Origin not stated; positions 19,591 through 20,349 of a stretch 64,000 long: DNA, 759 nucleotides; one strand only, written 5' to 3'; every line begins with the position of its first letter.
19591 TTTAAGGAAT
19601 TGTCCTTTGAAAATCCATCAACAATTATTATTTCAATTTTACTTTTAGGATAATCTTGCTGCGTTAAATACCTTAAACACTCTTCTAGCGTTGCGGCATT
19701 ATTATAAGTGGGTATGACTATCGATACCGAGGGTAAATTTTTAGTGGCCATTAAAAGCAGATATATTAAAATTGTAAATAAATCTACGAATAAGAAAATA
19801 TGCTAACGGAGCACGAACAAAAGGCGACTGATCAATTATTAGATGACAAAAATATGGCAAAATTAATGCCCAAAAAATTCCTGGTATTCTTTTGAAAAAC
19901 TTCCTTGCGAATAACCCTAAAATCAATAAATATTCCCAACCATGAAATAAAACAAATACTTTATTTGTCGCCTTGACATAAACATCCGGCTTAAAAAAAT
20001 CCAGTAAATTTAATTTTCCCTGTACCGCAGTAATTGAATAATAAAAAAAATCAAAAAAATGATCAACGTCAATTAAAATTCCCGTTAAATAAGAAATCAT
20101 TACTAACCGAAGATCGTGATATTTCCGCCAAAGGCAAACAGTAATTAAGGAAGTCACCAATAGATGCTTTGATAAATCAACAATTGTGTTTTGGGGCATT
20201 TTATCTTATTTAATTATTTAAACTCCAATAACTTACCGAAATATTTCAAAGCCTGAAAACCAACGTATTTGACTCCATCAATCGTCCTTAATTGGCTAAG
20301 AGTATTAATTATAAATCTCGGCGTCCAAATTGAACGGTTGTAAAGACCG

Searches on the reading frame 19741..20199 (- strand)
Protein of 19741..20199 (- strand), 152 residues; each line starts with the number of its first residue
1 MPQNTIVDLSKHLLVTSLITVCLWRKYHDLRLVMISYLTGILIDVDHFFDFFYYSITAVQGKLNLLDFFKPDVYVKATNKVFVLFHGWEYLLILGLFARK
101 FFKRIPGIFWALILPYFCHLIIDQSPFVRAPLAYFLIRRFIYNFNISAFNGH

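Call 4: search_protein_families(library=pfam, proteins=[window:19741-20199:-], max_evalue=0.01)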
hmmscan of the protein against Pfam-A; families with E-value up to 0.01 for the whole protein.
window:19741-20199:- (152 aa): 0 families

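Call 6: search_protein_families(library=ncbifam, proteins=[window:19741-20199:-], max_evalue=0.001)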
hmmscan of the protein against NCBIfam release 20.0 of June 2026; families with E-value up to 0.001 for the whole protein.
window:19741-20199:- (152 aa): 0 families

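Call 48: search_protein_families(library=ncbifam, proteins=[window:19741-20199:-], max_evalue=0.00001)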
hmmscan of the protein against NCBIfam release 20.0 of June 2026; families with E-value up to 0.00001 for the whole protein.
window:19741-20199:- (152 aa): 0 families
